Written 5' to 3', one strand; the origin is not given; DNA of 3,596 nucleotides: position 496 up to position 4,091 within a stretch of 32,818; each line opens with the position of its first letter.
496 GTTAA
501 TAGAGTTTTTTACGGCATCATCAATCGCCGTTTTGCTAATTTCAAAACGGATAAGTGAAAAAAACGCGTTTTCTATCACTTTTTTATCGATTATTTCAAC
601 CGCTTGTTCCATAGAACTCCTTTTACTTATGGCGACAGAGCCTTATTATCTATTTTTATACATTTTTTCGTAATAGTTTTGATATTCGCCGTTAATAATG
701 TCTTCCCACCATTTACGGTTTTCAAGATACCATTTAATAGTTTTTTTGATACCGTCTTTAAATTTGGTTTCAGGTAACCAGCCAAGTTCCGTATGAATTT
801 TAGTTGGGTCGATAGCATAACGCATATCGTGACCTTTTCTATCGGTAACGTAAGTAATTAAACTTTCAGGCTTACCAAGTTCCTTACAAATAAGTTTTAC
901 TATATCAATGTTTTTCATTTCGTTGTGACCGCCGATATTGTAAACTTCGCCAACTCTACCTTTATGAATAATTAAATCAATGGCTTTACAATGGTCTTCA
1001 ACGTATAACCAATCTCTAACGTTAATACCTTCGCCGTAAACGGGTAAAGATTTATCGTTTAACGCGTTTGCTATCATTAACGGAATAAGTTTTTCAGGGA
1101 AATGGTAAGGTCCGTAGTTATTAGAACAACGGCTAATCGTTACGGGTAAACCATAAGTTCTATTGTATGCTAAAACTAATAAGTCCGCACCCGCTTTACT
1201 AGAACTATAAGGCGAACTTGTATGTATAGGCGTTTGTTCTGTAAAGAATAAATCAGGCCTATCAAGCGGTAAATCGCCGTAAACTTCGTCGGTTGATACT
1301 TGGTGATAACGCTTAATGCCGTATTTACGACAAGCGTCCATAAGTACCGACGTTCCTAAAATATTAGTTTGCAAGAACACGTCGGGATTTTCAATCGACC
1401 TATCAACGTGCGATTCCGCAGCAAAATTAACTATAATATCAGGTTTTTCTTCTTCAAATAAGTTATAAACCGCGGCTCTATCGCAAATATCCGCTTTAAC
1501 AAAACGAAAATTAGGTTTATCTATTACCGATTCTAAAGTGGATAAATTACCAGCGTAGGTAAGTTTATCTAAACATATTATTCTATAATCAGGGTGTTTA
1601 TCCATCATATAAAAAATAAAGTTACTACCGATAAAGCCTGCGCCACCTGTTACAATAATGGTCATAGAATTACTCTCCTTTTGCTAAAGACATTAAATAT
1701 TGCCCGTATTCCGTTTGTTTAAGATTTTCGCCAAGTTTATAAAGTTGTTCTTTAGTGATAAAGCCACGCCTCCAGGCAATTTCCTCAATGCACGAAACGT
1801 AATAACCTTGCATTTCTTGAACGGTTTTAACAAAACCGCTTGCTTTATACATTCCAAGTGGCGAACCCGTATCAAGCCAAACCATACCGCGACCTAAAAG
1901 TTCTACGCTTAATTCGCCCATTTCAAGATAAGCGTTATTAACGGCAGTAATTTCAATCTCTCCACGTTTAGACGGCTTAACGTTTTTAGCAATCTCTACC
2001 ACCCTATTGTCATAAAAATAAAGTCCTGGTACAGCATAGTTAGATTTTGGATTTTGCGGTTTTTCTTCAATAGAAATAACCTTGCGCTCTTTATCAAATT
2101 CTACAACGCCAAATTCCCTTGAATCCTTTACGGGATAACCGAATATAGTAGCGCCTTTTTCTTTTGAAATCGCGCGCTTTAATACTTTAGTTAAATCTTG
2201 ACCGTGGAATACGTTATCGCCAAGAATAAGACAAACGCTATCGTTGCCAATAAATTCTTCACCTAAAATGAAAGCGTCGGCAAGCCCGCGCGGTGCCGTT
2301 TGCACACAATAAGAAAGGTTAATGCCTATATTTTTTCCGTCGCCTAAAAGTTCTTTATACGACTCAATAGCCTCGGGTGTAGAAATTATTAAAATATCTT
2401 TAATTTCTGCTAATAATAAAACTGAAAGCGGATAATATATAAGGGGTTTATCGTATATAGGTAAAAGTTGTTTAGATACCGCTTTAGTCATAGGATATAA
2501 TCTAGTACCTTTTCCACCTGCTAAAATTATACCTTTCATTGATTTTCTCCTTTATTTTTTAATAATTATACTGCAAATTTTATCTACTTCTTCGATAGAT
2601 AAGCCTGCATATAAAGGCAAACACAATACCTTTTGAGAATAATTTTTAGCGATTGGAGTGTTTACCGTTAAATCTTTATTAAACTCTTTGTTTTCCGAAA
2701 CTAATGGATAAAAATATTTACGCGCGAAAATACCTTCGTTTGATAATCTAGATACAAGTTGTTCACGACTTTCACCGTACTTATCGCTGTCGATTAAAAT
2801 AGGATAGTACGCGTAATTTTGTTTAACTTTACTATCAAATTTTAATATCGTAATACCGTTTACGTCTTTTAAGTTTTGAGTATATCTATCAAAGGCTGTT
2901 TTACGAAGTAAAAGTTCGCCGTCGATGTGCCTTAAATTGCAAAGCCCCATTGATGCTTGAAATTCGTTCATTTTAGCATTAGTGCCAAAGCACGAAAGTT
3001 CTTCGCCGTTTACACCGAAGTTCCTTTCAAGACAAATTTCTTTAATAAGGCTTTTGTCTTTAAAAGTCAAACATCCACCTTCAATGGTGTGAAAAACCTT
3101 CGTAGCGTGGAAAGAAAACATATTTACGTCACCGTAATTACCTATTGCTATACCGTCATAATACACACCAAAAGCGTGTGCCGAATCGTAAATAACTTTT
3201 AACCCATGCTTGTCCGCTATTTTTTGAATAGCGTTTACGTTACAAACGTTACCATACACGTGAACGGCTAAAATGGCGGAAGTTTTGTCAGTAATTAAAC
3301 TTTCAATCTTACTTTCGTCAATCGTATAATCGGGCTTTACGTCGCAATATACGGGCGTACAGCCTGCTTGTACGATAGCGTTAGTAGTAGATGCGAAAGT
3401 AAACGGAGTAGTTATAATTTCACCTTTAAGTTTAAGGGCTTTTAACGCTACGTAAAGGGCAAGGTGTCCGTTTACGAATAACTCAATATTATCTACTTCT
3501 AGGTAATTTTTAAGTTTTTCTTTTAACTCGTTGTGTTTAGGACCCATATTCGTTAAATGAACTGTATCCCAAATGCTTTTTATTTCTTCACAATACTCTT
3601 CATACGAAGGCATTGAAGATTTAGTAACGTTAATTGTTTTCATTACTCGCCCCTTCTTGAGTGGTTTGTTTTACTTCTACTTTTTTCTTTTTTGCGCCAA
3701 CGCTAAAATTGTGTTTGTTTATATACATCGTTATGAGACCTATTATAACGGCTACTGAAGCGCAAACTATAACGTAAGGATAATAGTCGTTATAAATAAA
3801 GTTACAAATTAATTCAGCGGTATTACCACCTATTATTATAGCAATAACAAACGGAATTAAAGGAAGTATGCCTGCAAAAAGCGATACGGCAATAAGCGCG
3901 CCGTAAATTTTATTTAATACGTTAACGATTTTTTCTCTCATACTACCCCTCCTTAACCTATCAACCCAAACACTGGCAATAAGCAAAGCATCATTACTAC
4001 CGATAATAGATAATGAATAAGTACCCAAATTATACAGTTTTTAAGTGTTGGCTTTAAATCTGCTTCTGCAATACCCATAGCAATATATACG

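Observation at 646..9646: Candidate undescribed amino-sugar acylation cassette: rfbA/rfbB + DegT aminotransferase + two ATP-grasp ligases + TRAP-type permease + Wzx-GNAT fusion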

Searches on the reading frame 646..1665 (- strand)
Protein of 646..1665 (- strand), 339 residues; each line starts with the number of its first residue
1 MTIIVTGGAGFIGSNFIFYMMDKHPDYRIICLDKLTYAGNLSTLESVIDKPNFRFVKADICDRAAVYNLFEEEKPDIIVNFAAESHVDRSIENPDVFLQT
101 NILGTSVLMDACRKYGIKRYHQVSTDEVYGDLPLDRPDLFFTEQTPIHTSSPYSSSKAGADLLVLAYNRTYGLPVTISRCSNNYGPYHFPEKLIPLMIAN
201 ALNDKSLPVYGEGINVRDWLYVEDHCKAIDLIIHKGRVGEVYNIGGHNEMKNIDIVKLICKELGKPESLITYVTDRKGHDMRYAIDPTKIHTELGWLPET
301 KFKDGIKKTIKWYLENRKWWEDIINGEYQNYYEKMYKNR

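Call 4: search_protein_families(library=pfam, proteins=[window:646-1665:-], max_evalue=0.01)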
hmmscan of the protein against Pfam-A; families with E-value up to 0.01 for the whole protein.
window:646-1665:- (339 aa): 7 families
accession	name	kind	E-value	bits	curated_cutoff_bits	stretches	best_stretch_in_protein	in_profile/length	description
PF16363.11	GDP_Man_Dehyd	-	2.2e-88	297.4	27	1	4-309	1-332/332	GDP-mannose 4,6 dehydratase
PF01370.27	Epimerase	-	2.4e-70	237.1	20.9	1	3-245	1-240/240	NAD dependent epimerase/dehydratase family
PF01073.25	3Beta_HSD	-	7e-18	65.1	22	1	4-228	1-224/280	3-beta hydroxysteroid dehydrogenase/isomerase family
PF02719.21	Polysacc_synt_2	-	7.7e-16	58.6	20.2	1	3-127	1-130/293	Polysaccharide biosynthesis protein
PF04321.23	RmlD_sub_bind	-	2.9e-14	53.3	27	1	1-271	1-239/287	RmlD substrate binding domain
PF07993.18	NAD_binding_4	-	1.1e-12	48.2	20.1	1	74-182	88-206/258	Male sterility protein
PF13460.12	NAD_binding_10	-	0.0013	19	27.2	1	40-135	28-108/184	NAD(P)H-binding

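Call 6: search_protein_families(library=ncbifam, proteins=[window:646-1665:-], max_evalue=0.001)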
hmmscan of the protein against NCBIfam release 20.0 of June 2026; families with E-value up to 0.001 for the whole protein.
window:646-1665:- (339 aa): 28 families (the best 25 are shown)
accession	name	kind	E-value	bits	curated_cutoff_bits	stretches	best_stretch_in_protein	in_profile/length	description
TIGR01181.1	dTDP_gluc_dehyt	equivalog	2.6e-150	499.9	365.1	1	3-323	2-321/321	dTDP-glucose 4,6-dehydratase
NF007490.0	PRK10084.1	subfamily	4.1e-127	424.1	649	1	1-338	1-359/361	dTDP-glucose 4,6-dehydratase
NF007582.0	PRK10217.1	equivalog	3.1e-126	421.2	698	1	2-330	3-348/355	dTDP-glucose 4,6-dehydratase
TIGR04180.1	EDH_00030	hypoth_equivalog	1.3e-39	136.1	475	1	3-299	1-295/297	NAD-dependent 4,6-dehydratase LegB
TIGR01179.1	galE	equivalog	3e-36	124.9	262.3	1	3-316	2-328/332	UDP-glucose 4-epimerase GalE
TIGR02622.1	CDP_4_6_dhtase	equivalog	4.3e-28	98.5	278.45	1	2-316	6-333/352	CDP-glucose 4,6-dehydratase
NF007956.0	PRK10675.1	subfamily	1.7e-24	86.6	394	1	1-318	1-334/338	UDP-glucose 4-epimerase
TIGR01472.1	gmd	equivalog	2.3e-20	73.1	415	1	5-238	5-244/342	GDP-mannose 4,6-dehydratase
TIGR02197.1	heptose_epim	equivalog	3e-20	72.6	274.6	1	3-315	1-315/316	ADP-glyceromanno-heptose 6-epimerase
NF011728.1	PRK15181.1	equivalog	5.6e-18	65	760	1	4-316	19-340/348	Vi polysaccharide biosynthesis UDP-N-acetylglucosaminuronic acid C-4 epimerase TviC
NF047922.1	GDPFucSynFcl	equivalog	1.4e-16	60.8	500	1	58-318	37-306/308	GDP-L-fucose synthase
TIGR03589.1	PseB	equivalog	1.3e-13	50.6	407.75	1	2-128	6-128/324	UDP-N-acetylglucosamine 4,6-dehydratase (inverting)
TIGR01214.1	rmlD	equivalog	2.6e-13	49.7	224.05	1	2-212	1-178/285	dTDP-4-dehydrorhamnose reductase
TIGR03466.1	HpnA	hypoth_equivalog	1e-12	47.6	367.65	1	2-261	2-244/327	hopanoid-associated sugar epimerase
NF043036.1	ErythonDh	equivalog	3.8e-12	46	325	1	1-169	1-165/321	D-erythronate dehydrogenase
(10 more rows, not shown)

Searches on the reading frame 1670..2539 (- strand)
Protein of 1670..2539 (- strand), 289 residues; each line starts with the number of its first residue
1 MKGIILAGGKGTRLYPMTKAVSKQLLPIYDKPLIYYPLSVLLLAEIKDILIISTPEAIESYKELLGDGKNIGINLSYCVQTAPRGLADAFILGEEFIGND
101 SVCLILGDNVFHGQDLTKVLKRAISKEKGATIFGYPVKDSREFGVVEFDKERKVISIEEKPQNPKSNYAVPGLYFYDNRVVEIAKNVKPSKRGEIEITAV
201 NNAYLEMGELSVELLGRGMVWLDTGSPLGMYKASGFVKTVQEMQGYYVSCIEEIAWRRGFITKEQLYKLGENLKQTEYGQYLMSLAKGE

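Call 4: search_protein_families(library=pfam, proteins=[window:1670-2539:-], max_evalue=0.01)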
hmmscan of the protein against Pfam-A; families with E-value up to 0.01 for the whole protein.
window:1670-2539:- (289 aa): 3 families
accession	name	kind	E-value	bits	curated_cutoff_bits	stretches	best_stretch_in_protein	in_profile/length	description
PF00483.29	NTP_transferase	-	1.7e-73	247.7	21.2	1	2-237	1-242/245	Nucleotidyl transferase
PF12804.13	NTP_transf_3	-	4e-09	37.3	27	1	3-132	1-119/160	MobA-like NTP transferase domain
PF01128.25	IspD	-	0.0019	18.4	27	1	4-71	4-68/221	2-C-methyl-D-erythritol 4-phosphate cytidylyltransferase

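Call 6: search_protein_families(library=ncbifam, proteins=[window:1670-2539:-], max_evalue=0.001)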
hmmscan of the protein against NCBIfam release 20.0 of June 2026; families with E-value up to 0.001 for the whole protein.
window:1670-2539:- (289 aa): 29 families (the best 25 are shown)
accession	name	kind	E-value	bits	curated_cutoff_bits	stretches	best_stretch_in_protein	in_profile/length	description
TIGR01207.1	rmlA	equivalog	1.4e-136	454.3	360.65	1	2-287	1-286/286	glucose-1-phosphate thymidylyltransferase RfbA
NF012024.0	PRK15480.1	equivalog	1.7e-124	414.7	588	1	2-288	5-291/292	glucose-1-phosphate thymidylyltransferase RfbA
TIGR01208.1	rmlA_long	equivalog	8.9e-55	186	320.25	1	2-237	1-234/353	glucose-1-phosphate thymidylyltransferase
TIGR03992.1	Arch_glmU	subfamily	2.9e-44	151.5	292.1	1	1-235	1-225/393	bifunctional sugar-1-phosphate nucleotidylyltransferase/acetyltransferase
NF041313.1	UDPGP_AglF_Halo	equivalog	3.4e-33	115.1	400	1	1-207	1-205/234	UTP--glucose-1-phosphate uridylyltransferase AglF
NF041173.1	Sug_nt_acttase_Thmprot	equivalog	7.2e-33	114.1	600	1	1-233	1-223/405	bifunctional sugar-1-phosphate nucleotidylyltransferase/acetyltransferase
NF052502.1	man1P_GTase_Rv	exception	7e-27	94.2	440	1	3-229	3-222/352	mannose-1-phosphate guanylyltransferase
TIGR01099.1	galU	equivalog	2.2e-25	89.7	326.8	2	73-212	94-242/261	UTP--glucose-1-phosphate uridylyltransferase GalU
NF003670.0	PRK05293.1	equivalog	1.4e-15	57.1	470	1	3-182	7-202/382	glucose-1-phosphate adenylyltransferase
TIGR02091.1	glgC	equivalog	1.9e-15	56.8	424.9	2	100-170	114-192/364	glucose-1-phosphate adenylyltransferase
NF045761.1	NAMPUrTaseMurU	equivalog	2.4e-14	53.8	250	1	1-123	1-123/226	N-acetylmuramate alpha-1-phosphate uridylyltransferase MurU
NF009928.0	PRK13389.1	equivalog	5.8e-14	51.9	548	1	2-53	10-61/302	UTP--glucose-1-phosphate uridylyltransferase GalU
NF002023.0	PRK00844.1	subfamily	1.1e-13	50.8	458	2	99-169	118-189/408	glucose-1-phosphate adenylyltransferase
NF002772.0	PRK02862.1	equivalog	1.5e-12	47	537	2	3-53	6-57/429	glucose-1-phosphate adenylyltransferase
NF049965.1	GlMnHpPGnyltfHddC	equivalog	3.5e-12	46.4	300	1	1-179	1-170/221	D-glycero-D-manno-heptose 1-phosphate guanosyltransferase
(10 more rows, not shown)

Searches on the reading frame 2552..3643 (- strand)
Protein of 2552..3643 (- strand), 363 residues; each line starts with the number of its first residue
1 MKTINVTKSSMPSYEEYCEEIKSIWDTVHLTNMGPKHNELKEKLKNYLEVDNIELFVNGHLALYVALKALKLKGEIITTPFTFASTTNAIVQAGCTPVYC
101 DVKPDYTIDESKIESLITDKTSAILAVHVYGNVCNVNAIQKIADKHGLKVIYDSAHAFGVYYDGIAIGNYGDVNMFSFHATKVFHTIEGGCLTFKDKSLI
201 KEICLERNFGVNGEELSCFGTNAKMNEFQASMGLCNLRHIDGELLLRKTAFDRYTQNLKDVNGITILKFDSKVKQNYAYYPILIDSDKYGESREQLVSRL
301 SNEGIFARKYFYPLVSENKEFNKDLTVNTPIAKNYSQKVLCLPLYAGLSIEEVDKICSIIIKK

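Call 4: search_protein_families(library=pfam, proteins=[window:2552-3643:-], max_evalue=0.01)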
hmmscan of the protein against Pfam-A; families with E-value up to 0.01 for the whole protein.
window:2552-3643:- (363 aa): 5 families
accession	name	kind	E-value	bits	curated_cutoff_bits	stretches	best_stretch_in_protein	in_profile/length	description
PF01041.23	DegT_DnrJ_EryC1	-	2.9e-90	303.5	19.8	1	16-360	6-359/360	DegT/DnrJ/EryC1/StrS aminotransferase family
PF00155.27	Aminotran_1_2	-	8.7e-07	28.9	19.7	1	36-165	41-197/361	Aminotransferase class I and II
PF00266.25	Aminotran_5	-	5.1e-05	22.8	21.5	1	37-159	45-181/371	Aminotransferase class-V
PF01053.26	Cys_Met_Meta_PP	-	0.00023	20.3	27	1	34-210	51-230/381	Cys/Met metabolism PLP-dependent enzyme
PF01212.27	Beta_elim_lyase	-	0.00032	20.6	27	1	35-211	32-215/288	Beta-eliminating lyase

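Call 6: search_protein_families(library=ncbifam, proteins=[window:2552-3643:-], max_evalue=0.001)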
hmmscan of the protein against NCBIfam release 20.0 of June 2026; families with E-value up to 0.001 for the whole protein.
window:2552-3643:- (363 aa): 18 families
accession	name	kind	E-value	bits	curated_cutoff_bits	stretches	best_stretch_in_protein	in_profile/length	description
TIGR04427.1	PLP_DesI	equivalog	2.1e-83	280.6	650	1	2-360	19-379/390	dTDP-4-dehydro-6-deoxyglucose aminotransferase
TIGR03588.1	PseC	equivalog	3.8e-60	203.8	423.5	1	27-361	23-377/380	UDP-4-amino-4,6-dideoxy-N-acetyl-beta-L-altrosamine transaminase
NF008687.0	PRK11706.1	equivalog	6.3e-50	170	375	1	18-361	14-371/375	dTDP-4-amino-4,6-dideoxygalactose transaminase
TIGR04181.1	NHT_00031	hypoth_equivalog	2.4e-47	161.6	420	1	19-343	14-357/359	LegC family aminotransferase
NF008658.2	PRK11658.1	equivalog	1.9e-40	138.7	631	1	29-359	28-372/379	UDP-4-amino-4-deoxy-L-arabinose aminotransferase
NF011936.0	PRK15407.1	equivalog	1.9e-39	135.6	423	2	29-210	60-251/440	lipopolysaccharide biosynthesis protein RfbH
TIGR02379.1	ECA_wecE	subfamily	5.9e-39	133.9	434.85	1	69-362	67-373/376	dTDP-4-amino-4,6-dideoxy-D-glucose transaminase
TIGR01977.1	am_tr_V_EF2568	hypoth_equivalog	8.1e-08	31.7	377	1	38-203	47-221/376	cysteine desulfurase family protein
NF004621.0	PRK05957.1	equivalog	2.1e-07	30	498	1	42-165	76-210/389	pyridoxal phosphate-dependent aminotransferase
TIGR03812.1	tyr_de_CO2_Arch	equivalog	7.9e-07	28.2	299.4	1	94-226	128-272/375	tyrosine decarboxylase MfnA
NF005816.0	PRK07682.1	equivalog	6.9e-06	24.9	620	1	47-161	87-210/390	aminotransferase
TIGR01825.1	gly_Cac_T_rel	subfamily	1.5e-05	23.8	535.4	0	37-184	80-226/385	BioF/Kbl family PLP-dependent acyltransferase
NF005394.0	PRK06939.1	equivalog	3e-05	22.9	460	0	129-161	186-218/397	glycine C-acetyltransferase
TIGR00858.1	bioF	equivalog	0.0001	21.2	426.45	1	35-165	66-200/365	8-amino-7-oxononanoate synthase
NF004975.0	PRK06348.1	equivalog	0.00023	20.2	549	1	43-156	82-204/384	pyridoxal phosphate-dependent aminotransferase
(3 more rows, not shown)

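Call 12: search_solved_structures(query=window:2552-3643:-, max_evalue=1e-10)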
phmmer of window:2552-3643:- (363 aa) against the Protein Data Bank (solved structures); distinct sequences matched with E-value up to 1e-10: 57.
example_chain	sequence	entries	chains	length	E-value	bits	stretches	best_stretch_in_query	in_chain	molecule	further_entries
2po3_A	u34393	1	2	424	6.5e-51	177.2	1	20-359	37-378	4-dehydrase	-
2fn6_A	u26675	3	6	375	1.6e-40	143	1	40-362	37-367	AMINOTRANSFERASE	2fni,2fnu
3bn1_A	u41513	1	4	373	4e-40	141.7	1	23-358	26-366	Perosamine synthetase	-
3dr7_A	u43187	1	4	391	4.7e-40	141.5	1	23-358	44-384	Putative perosamine synthetase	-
7b0m_AAA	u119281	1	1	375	7.5e-40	140.8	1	22-316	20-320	Sugar aminotransferase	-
3dr4_A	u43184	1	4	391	3.2e-39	138.7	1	23-358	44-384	Putative perosamine synthetase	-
7b0d_A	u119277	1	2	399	8e-39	137.4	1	58-359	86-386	Glutamine--scyllo-inositol transaminase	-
3frk_A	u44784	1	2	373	1.1e-38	137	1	10-357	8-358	QdtB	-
5u1z_A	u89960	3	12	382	5.1e-32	115.1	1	38-360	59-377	Putative aminotransferase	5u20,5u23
7kz3_A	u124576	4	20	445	5.4e-32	115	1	21-356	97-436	Aminotransferase class I/II-fold pyridoxal phosphate-dependent enzyme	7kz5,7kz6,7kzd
7n63_A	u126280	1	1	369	5.8e-32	114.9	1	33-359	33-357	Putative aminotransferase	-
5u21_A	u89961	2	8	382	2e-31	113.1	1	38-360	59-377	Putative aminotransferase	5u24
8e77_A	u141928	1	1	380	2.4e-31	112.9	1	33-358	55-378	DegT/DnrJ/EryC1/StrS aminotransferase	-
8e75_A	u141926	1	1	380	2.4e-31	112.9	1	33-358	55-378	DegT/DnrJ/EryC1/StrS aminotransferase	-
8vr3_A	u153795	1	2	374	4.2e-31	112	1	10-358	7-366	DegT/DnrJ/EryC1/StrS aminotransferase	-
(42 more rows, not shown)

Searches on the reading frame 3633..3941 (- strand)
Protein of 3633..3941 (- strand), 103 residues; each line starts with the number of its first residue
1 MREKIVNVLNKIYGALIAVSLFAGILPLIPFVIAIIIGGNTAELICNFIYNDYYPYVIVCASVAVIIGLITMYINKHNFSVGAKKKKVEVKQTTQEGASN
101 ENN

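Call 27: search_protein_families(library=pfam, proteins=[window:3633-3941:-], max_evalue=0.01)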
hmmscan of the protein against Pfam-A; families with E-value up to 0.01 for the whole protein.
seq(103 aa): 0 families

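Call 62: search_protein_families(library=pfam, alignment_id=A4, max_evalue=10)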
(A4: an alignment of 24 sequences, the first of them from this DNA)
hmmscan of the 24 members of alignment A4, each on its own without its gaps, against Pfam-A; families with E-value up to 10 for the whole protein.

A. member 1, seq(103 aa): 3 families
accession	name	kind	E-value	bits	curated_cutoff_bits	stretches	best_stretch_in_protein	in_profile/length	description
PF11877.13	DUF3397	-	0.063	13.9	25.9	1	43-82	47-86/112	Protein of unknown function (DUF3397)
PF24379.1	DUF7535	-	0.086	13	27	1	14-35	29-50/60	Family of unknown function (DUF7535)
PF11446.13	DUF2897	-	8.7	6.8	25.2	1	53-78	3-28/54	Protein of unknown function (DUF2897)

B. families by the number of members that match (of 24 scanned): 50 families (the first 25 are shown)
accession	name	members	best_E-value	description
PF24379.1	DUF7535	7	0.086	Family of unknown function (DUF7535)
PF22571.1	LiaI-LiaF-TM_PspC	6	0.0011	PspC transmembrane region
PF02683.22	DsbD_TM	4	0.00058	Cytochrome C biogenesis protein transmembrane domain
PF12084.13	DUF3561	4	0.023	Protein of unknown function (DUF3561)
PF04246.17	RseC_MucC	4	0.091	Positive regulator of sigma(E), RseC/MucC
PF11446.13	DUF2897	4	0.098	Protein of unknown function (DUF2897)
PF16954.10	HRG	3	1.5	Haem-transporter, endosomal/lysosomal, haem-responsive gene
PF00499.25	Oxidored_q3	2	0.0075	NADH-ubiquinone/plastoquinone oxidoreductase chain 6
PF13664.11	DUF4149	2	0.029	Domain of unknown function (DUF4149)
PF23113.1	MARCHF6_C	2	0.031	E3 ubiquitin-protein ligase MARCHF6-like, C-terminal domain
PF06687.17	SUR7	2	0.034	SUR7/PalI family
PF20563.3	DUF6773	2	0.048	Family of unknown function (DUF6773)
PF06305.16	LapA_dom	2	0.062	Lipopolysaccharide assembly protein A domain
PF11877.13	DUF3397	2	0.063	Protein of unknown function (DUF3397)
PF07332.16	Phage_holin_3_6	2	0.13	Putative Actinobacterial Holin-X, holin superfamily III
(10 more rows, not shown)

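Call 63: search_solved_structures(query=A4, max_evalue=10)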
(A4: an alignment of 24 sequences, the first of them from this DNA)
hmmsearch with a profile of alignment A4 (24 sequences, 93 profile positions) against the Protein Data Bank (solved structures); distinct sequences matched with E-value up to 10: 5.
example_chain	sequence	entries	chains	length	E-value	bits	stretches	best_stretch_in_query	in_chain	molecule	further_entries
4y4n_A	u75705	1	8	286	0.88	12.9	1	17-59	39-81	Putative ribose 1,5-bisphosphate isomerase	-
8qag_A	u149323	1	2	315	2.3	11.6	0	51-90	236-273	sc-CC-6-95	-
6wlw_1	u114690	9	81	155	4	10.8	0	20-48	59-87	V-type proton ATPase 16 kDa proteolipid subunit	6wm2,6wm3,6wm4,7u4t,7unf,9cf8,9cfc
7u8o_g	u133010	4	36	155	4.5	10.7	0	20-48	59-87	V-type proton ATPase proteolipid subunit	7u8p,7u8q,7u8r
6xbw_c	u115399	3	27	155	9.7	9.6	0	20-48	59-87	V-type proton ATPase 16 kDa proteolipid subunit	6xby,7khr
